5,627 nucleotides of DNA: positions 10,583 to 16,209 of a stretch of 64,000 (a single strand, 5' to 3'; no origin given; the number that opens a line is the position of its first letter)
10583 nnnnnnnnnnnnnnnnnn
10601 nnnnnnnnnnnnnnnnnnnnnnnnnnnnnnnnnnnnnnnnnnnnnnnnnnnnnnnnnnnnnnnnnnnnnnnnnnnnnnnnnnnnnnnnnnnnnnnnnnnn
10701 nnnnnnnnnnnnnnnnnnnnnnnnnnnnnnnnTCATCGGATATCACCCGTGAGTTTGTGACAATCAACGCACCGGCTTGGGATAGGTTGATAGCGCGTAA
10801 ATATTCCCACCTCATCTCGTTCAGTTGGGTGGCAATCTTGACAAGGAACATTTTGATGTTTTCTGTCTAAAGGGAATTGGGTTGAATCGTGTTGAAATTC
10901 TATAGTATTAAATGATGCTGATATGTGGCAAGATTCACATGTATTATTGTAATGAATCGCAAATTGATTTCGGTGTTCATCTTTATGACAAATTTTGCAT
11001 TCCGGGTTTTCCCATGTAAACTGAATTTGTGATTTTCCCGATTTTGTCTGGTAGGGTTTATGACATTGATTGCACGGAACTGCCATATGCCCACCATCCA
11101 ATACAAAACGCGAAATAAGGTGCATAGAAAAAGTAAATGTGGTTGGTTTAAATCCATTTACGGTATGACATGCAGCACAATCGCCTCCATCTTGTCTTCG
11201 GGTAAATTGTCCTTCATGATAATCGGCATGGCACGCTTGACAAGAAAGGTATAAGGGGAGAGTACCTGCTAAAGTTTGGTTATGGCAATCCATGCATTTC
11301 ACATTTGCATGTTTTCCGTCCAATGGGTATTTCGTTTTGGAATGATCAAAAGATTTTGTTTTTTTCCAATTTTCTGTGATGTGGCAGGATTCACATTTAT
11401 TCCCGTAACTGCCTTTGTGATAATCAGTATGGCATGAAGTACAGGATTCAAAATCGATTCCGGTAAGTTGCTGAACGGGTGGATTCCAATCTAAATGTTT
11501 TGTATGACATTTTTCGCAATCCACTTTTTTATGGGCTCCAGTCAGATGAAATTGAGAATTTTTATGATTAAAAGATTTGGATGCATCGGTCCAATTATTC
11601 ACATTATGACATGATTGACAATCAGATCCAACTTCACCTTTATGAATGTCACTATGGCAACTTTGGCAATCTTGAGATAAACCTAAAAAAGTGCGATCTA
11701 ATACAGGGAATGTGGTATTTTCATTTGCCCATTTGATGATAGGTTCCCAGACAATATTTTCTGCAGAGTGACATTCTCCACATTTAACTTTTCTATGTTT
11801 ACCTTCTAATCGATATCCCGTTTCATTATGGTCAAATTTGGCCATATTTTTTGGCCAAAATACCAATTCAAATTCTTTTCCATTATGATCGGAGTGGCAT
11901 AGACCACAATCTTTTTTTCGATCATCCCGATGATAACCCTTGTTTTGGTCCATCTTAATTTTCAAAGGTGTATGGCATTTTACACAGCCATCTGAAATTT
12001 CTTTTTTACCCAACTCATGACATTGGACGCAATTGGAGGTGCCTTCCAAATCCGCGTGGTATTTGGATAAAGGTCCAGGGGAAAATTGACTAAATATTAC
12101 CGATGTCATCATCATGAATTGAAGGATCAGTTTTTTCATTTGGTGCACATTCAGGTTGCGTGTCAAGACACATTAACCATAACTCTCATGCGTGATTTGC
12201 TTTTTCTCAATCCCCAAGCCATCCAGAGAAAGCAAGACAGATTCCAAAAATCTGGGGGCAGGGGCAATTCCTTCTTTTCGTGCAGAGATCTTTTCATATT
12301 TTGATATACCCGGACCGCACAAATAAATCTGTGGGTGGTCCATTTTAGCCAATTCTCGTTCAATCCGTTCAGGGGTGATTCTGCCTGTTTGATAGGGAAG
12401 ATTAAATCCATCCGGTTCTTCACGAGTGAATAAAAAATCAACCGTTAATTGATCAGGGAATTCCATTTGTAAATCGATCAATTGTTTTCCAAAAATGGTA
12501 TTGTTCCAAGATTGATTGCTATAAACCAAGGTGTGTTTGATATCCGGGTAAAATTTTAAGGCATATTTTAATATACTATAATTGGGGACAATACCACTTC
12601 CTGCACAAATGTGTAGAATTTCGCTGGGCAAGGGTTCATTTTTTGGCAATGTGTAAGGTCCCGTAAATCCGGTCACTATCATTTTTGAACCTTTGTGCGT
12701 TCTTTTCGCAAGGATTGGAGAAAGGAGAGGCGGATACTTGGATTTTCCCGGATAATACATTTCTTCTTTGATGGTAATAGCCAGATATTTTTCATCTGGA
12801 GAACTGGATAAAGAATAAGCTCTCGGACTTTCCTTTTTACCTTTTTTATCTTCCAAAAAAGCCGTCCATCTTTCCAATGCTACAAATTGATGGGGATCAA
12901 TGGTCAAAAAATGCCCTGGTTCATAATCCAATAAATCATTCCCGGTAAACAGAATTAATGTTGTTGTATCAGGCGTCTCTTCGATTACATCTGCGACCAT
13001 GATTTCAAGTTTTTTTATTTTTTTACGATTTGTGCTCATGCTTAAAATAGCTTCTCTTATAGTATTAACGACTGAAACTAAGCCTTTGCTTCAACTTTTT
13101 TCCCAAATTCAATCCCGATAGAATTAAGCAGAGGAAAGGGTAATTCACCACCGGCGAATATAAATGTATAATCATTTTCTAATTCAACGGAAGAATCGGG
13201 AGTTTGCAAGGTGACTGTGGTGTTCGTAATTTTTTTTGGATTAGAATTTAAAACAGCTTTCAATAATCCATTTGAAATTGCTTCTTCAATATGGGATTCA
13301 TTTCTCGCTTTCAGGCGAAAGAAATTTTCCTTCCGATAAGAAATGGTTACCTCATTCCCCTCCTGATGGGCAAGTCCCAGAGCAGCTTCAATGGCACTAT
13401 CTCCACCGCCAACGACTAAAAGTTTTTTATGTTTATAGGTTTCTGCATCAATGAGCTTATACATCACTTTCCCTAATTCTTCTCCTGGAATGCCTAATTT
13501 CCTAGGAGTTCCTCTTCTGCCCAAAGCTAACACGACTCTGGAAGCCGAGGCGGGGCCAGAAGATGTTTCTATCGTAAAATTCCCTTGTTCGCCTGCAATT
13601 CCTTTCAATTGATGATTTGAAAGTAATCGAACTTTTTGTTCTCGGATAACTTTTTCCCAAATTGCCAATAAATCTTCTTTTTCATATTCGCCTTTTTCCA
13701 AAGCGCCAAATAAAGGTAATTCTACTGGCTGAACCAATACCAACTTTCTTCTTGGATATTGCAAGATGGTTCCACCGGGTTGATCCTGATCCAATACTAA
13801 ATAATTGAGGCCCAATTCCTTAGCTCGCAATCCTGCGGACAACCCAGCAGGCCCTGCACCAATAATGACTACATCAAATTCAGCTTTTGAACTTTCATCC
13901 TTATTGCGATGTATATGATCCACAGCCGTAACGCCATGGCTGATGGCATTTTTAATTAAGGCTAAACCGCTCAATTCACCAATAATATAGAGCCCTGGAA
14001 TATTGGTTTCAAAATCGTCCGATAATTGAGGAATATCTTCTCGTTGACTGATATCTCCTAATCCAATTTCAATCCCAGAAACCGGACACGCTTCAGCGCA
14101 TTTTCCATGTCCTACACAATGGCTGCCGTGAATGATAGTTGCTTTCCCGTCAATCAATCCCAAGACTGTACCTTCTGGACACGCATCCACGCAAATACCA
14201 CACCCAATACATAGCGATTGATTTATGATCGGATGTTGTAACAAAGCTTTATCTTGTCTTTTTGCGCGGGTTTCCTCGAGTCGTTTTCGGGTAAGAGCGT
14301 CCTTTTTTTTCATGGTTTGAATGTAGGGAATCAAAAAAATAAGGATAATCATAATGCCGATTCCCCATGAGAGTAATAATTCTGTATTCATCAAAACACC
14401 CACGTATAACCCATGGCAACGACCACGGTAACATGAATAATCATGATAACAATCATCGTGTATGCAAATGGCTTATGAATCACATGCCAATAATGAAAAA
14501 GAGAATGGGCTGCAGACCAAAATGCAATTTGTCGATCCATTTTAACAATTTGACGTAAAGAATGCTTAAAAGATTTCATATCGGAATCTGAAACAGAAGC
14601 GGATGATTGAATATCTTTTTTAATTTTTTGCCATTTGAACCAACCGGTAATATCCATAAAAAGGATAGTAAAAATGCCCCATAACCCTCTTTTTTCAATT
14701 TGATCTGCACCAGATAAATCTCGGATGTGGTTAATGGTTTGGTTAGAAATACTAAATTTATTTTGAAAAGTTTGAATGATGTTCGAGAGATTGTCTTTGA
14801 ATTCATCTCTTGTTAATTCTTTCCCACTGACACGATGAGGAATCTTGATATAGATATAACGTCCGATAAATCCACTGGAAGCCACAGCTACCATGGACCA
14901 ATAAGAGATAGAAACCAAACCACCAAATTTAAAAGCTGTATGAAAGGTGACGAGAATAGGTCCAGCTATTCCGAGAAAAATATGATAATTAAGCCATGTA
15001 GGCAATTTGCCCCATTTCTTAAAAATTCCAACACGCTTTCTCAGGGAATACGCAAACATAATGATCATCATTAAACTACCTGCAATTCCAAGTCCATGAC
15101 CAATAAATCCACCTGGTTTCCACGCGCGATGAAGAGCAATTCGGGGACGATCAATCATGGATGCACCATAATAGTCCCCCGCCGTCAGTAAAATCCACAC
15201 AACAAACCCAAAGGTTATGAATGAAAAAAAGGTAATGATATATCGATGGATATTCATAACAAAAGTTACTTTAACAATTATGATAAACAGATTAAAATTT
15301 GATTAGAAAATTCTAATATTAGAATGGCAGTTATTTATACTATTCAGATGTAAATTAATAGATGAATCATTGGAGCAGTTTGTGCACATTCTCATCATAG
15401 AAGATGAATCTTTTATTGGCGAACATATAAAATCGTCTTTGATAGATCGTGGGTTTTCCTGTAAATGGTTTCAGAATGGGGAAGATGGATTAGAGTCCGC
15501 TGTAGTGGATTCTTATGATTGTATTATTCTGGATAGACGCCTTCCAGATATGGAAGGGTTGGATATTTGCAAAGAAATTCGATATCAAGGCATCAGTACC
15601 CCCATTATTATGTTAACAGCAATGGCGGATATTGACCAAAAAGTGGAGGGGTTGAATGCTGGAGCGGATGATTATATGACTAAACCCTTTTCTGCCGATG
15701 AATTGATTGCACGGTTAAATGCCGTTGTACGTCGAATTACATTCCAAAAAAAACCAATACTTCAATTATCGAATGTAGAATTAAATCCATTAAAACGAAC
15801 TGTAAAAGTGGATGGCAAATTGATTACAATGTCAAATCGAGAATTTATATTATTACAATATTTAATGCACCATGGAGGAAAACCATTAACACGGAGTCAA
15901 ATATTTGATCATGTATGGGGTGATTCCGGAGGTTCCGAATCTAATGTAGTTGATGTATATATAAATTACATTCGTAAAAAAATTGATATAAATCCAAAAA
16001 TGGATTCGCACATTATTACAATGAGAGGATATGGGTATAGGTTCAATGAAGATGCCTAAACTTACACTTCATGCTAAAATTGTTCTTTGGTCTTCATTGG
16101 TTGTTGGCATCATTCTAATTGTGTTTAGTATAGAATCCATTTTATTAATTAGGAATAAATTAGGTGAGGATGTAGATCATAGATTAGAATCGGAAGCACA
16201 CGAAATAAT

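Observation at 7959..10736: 925-aa cytochrome with 32 CXXCH plus CX4CH and CX3CH motifs, built by tandem duplication of a 208-residue, 8-haem block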

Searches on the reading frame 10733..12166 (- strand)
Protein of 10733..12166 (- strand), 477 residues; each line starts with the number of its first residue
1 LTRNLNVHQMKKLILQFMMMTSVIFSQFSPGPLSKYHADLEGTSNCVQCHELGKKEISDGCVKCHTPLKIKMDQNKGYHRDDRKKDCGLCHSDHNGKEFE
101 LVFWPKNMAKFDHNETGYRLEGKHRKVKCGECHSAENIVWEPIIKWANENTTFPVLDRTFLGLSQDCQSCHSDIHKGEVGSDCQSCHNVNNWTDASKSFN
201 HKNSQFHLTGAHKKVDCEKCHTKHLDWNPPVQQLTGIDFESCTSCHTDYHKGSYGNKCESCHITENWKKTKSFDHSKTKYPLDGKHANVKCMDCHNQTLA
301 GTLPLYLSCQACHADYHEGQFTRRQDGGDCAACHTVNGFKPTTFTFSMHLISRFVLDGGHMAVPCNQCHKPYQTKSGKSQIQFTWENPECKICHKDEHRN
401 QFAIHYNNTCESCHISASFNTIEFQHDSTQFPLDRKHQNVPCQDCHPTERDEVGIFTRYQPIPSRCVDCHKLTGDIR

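Call 5: search_protein_families(library=pfam, proteins=[window:10733-12166:-], max_evalue=0.01)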
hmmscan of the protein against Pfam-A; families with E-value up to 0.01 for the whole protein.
window:10733-12166:- (477 aa): 5 families
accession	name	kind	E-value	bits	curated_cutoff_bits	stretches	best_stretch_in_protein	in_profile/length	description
PF14522.11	Cytochrome_C7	-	1.3e-18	67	24.8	4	249-313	7-66/67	Cytochrome c7 and related cytochrome c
PF14537.11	Cytochrom_c3_2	-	5.3e-12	46.5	25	1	388-471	7-79/79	Cytochrome c3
PF02085.21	Cytochrom_CIII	-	1.2e-10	42.1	22.9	1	37-97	28-88/101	Class III cytochrome C family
PF22113.1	Mtrc-MtrF_II-IV_dom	-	4.1e-08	33.4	30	0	44-175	7-131/176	Outer membrane cytochrome MtrC/MtrF-like, domains II/IV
PF09699.15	Paired_CXXCH_1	-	0.00076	19.6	20.6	0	215-249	7-39/41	Doubled CXXCH motif (Paired_CXXCH_1)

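Call 11: search_protein_families(library=ncbifam, proteins=[window:10733-12166:-], max_evalue=0.01)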
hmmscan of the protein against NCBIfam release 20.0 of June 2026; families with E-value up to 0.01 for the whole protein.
window:10733-12166:- (477 aa): 4 families
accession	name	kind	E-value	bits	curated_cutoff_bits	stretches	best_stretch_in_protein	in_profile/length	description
TIGR03508.1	decahem_SO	subfamily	1.9e-10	40.6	192.2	1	255-471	34-249/258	DmsE family decaheme c-type cytochrome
NF040967.1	cytc_ExtN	equivalog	3.1e-07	29.6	200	0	202-319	26-143/415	selenite/tellurite reduction operon c-type cytochrome ExtN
NF040968.1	FeS_ExtO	equivalog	8.4e-07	28.1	200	2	203-319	27-143/416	selenite/tellurite reduction operon b-type cytochrome iron-sulfur cluster-binding subunit ExtO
NF045713.1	CxxCH_16_HmcA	equivalog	0.005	15.5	400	0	108-297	60-254/541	sulfate respiration complex hexadecaheme cytochrome HmcA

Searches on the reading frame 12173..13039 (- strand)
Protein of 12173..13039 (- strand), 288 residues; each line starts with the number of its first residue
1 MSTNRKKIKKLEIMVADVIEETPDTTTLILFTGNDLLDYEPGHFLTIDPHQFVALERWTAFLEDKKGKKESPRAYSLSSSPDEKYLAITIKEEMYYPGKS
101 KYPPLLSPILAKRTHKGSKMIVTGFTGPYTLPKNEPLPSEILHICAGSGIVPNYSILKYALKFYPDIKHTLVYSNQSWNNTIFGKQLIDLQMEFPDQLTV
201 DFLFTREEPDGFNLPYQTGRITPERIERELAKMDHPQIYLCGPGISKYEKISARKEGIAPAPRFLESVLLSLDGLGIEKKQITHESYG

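Call 8: search_protein_families(library=pfam, proteins=[window:12173-13039:-], max_evalue=0.001)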
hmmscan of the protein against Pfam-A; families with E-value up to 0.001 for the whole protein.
window:12173-13039:- (288 aa): 1 family
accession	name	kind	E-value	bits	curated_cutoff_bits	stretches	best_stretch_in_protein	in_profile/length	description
PF00175.26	NAD_binding_1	-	9.3e-09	36.4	22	1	144-243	2-100/109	Oxidoreductase NAD-binding domain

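Call 11: search_protein_families(library=ncbifam, proteins=[window:12173-13039:-], max_evalue=0.01)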
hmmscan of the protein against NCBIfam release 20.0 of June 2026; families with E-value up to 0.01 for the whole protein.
window:12173-13039:- (288 aa): 11 families
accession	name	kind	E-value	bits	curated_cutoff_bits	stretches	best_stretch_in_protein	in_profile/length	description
TIGR02160.1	PA_CoA_Oxy5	hypoth_equivalog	6.2e-16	58.1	420.8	1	68-244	47-216/352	1,2-phenylacetyl-CoA epoxidase subunit PaaE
NF009805.0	PRK13289.1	equivalog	5.9e-15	55.1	432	1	33-243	179-366/399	NO-inducible flavohemoprotein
NF007964.0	PRK10684.1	equivalog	3.5e-14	52.5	383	1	10-244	9-212/333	NADH oxidoreductase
NF040810.1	BenC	equivalog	1e-07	31.5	430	1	69-244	147-305/333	benzoate 1,2-dioxygenase electron transfer component BenC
NF058606.1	GlBtMonoRdsGbcB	equivalog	1.7e-07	30.5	500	1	12-244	15-222/362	glycine betaine monooxygenase reductase subunit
NF045803.1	MethMoxFADbindMmoC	equivalog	6.1e-07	28.5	500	1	73-269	157-341/343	aromatic/alkene monooxygenase hydroxylase FAD-binding subunit MmoC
TIGR01941.1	nqrF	equivalog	7.8e-05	21.8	295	1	55-246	189-380/405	NADH:ubiquinone reductase (Na(+)-transporting) subunit F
NF004859.0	PRK06214.1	equivalog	0.00016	20.4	432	1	71-182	324-436/539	sulfite reductase subunit alpha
NF040830.1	sulfhyd_ShyC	equivalog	0.0021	17.3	600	1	110-191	78-161/288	NAD(P)-dependent hydrogenase/sulfhydrogenase 2 subunit gamma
NF058510.1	bifunc_CpcD_PetH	exception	0.0023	16.7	635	1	63-242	171-364/405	bifunctional rod-capping linker CpcD/ferredoxin--NADP reductase PetH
NF006220.0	PRK08345.1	subfamily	0.0032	16.8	395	1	122-206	95-181/294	cytochrome-c3 hydrogenase subunit gamma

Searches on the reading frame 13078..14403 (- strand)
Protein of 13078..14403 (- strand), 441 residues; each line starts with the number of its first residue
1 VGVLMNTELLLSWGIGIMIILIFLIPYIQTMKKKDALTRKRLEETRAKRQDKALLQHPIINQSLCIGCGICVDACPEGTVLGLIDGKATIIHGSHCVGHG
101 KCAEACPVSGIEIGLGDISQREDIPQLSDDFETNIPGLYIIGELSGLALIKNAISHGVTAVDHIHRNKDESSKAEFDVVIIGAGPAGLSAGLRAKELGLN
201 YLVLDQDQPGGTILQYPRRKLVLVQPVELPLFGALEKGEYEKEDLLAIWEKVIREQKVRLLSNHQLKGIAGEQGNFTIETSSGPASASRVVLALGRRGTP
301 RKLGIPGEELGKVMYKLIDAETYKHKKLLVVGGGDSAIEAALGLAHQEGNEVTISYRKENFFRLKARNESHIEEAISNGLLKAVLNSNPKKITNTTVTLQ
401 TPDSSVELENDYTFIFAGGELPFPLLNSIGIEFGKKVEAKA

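Call 8: search_protein_families(library=pfam, proteins=[window:13078-14403:-], max_evalue=0.001)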
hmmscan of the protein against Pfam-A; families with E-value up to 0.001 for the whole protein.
window:13078-14403:- (441 aa): 24 families
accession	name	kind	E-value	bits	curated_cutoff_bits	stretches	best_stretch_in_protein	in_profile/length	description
PF13738.12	Pyr_redox_3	-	1.1e-42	146.8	30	1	179-429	1-277/305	Pyridine nucleotide-disulphide oxidoreductase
PF07992.20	Pyr_redox_2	-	5.2e-25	88.9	26.1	1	176-434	1-252/291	Pyridine nucleotide-disulphide oxidoreductase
PF03486.20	HI0933_like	-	3.3e-11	43.5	50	0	177-208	2-33/244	HI0933-like protein Rossmann domain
PF13237.11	Fer4_10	-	8.2e-11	42.1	25.5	1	58-107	2-53/53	4Fe-4S dicluster domain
PF12797.12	Fer4_2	-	3.5e-10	39.6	24.5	1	57-77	2-22/22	4Fe-4S binding domain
PF00037.32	Fer4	-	1.3e-09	37.9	21.1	1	58-78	1-21/24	4Fe-4S binding domain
PF00890.30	FAD_binding_2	-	3.1e-09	37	20.4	1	177-212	1-37/414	FAD binding domain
PF00070.33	Pyr_redox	-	3.4e-09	37.5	22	1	327-396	1-70/82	Pyridine nucleotide-disulphide oxidoreductase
PF12838.12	Fer4_7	-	5.1e-09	36.9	27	1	65-108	2-50/52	4Fe-4S dicluster domain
PF14697.11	Fer4_21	-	1.7e-07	31.7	35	1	59-111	2-57/59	4Fe-4S dicluster domain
PF13187.11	Fer4_9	-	1.9e-07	31.5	27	2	65-108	2-49/52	4Fe-4S dicluster domain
PF12837.12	Fer4_6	-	1e-06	28.8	25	1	58-78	2-22/24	4Fe-4S binding domain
PF13484.11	Fer4_16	-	1.8e-06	29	30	0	64-77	52-65/66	4Fe-4S double cluster binding domain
PF01266.30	DAO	-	1.8e-06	28.2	27.9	1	177-212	1-38/353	FAD dependent oxidoreductase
PF12831.13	FAD_oxidored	-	3.1e-06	27.2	27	0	177-211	1-36/416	FAD dependent oxidoreductase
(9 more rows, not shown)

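Call 11: search_protein_families(library=ncbifam, proteins=[window:13078-14403:-], max_evalue=0.01)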
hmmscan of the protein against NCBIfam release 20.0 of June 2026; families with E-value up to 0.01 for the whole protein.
window:13078-14403:- (441 aa): 147 families (the best 25 are shown)
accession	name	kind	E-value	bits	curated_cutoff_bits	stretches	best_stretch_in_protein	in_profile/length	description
TIGR04018.1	Bthiol_YpdA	hypoth_equivalog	5.9e-47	160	339.9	1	177-436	1-264/316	YpdA family putative bacillithiol disulfide reductase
TIGR01292.1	TRX_reduct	equivalog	1.9e-21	76.2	343.45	1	177-413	2-230/300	thioredoxin-disulfide reductase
TIGR03143.1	AhpF_homolog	hypoth_equivalog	6e-16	58.1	687.65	1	176-364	5-181/555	putative alkyl hydroperoxide reductase F subunit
TIGR01350.1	lipoamide_DH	equivalog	6.9e-16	58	408.8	1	175-215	1-41/461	dihydrolipoyl dehydrogenase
TIGR03140.1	AhpF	equivalog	1.5e-15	56.7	502.9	1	165-346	202-373/515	alkyl hydroperoxide reductase subunit F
NF009410.0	PRK12771.1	subfamily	1.2e-14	53.9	516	3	64-116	513-565/566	NAD(P)-binding protein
NF009454.0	PRK12814.1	equivalog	9.4e-13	47.4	916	2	290-395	282-390/657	putative NADPH-dependent glutamate synthase small subunit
NF004776.0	PRK06116.1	equivalog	9.6e-13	47.9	480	1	247-399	97-244/450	glutathione-disulfide reductase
NF040770.1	hetero_SS_HdrA2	exception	6.6e-12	44.4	1100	1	59-113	573-625/777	CoB-CoM heterodisulfide reductase HdrA2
NF009409.0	PRK12770.1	subfamily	1.4e-11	44.1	343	2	322-360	170-208/360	putative glutamate synthase subunit beta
TIGR00275.1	TIGR00275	subfamily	5.2e-11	42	183.8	1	243-301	106-164/401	aminoacetone oxidase family FAD-binding enzyme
TIGR03315.1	Se_ygfK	equivalog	7.4e-11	40.2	835.3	2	151-213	514-576/1012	putative selenate reductase subunit YgfK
TIGR01424.1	gluta_reduc_2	equivalog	1.3e-10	40.5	606.05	1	175-423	2-264/446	glutathione-disulfide reductase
TIGR01421.1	gluta_reduc_1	equivalog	1.4e-10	41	556.15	1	247-398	95-239/450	glutathione-disulfide reductase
TIGR02179.1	PorD_KorD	subfamily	1e-09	38.4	60.05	1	56-113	18-74/78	2-oxoacid:acceptor oxidoreductase, delta subunit, pyruvate/2-ketoisovalerate family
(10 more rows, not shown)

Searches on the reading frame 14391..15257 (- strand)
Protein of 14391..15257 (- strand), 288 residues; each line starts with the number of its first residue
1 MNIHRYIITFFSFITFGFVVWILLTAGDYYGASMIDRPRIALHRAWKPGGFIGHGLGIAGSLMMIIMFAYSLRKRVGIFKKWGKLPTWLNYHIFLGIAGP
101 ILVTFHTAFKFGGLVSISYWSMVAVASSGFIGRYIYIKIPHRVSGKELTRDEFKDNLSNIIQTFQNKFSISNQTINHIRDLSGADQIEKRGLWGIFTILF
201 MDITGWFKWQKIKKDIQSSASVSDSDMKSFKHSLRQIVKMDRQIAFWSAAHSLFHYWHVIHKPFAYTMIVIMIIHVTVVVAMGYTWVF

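Call 8: search_protein_families(library=pfam, proteins=[window:14391-15257:-], max_evalue=0.001)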
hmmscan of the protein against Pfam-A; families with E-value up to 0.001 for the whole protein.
window:14391-15257:- (288 aa): 1 family
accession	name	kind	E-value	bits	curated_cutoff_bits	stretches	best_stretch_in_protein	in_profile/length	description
PF01292.26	Ni_hydr_CYTB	-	0.00082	19.6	30.1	0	89-282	41-165/179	Prokaryotic cytochrome b561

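Call 11: search_protein_families(library=ncbifam, proteins=[window:14391-15257:-], max_evalue=0.01)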
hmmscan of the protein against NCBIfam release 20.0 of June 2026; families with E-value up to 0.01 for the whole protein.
window:14391-15257:- (288 aa): 0 families

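Call 48: find_homologous_proteins(query=window:14391-15257:-, max_evalue=0.001)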
Query window:14391-15257:- (288 aa): 3426 proteins with E <= 0.001 among 4475 candidates; the best 120 are listed.
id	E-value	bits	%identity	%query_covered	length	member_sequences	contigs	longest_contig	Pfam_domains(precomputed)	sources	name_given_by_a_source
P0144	9.3e-190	648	100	100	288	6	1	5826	-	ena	-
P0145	1.4e-158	545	83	100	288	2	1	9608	-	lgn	-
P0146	1.5e-142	493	75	100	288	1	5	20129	-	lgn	-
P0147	6.4e-142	491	75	100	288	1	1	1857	-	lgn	-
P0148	1.0e-141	490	77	95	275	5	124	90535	-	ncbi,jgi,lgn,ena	jgi:hypothetical protein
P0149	1.6e-134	466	72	100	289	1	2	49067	-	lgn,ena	-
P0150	5.1e-134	465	71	100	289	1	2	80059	-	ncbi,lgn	-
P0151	7.1e-134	464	71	100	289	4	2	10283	-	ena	-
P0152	1.1e-131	457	74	94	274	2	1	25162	-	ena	-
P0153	4.6e-131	455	74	94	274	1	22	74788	-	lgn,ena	-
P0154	2.8e-128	446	68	100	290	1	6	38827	-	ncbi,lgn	ncbi:MAG: hypothetical protein ACE5D0_07010 [Fidelibacterota bacterium]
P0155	2.8e-128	446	69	99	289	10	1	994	-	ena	-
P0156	5.0e-128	445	69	96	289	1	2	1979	-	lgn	-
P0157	3.2e-127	442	68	99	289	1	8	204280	-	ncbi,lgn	-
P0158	1.1e-126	441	69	94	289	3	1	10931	-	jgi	-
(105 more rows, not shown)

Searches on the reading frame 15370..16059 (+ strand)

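Call 8: search_protein_families(library=pfam, proteins=[window:15370-16059:+], max_evalue=0.001)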
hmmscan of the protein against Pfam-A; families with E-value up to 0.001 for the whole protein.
window:15370-16059:+ (229 aa): 2 families
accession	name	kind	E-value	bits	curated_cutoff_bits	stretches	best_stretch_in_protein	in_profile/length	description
PF00072.30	Response_reg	-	6.1e-29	100.9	30.2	1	7-116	1-110/111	Response regulator receiver domain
PF00486.34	Trans_reg_C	-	1.5e-23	83.1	26.2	1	150-225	2-77/77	Transcriptional regulatory protein, C terminal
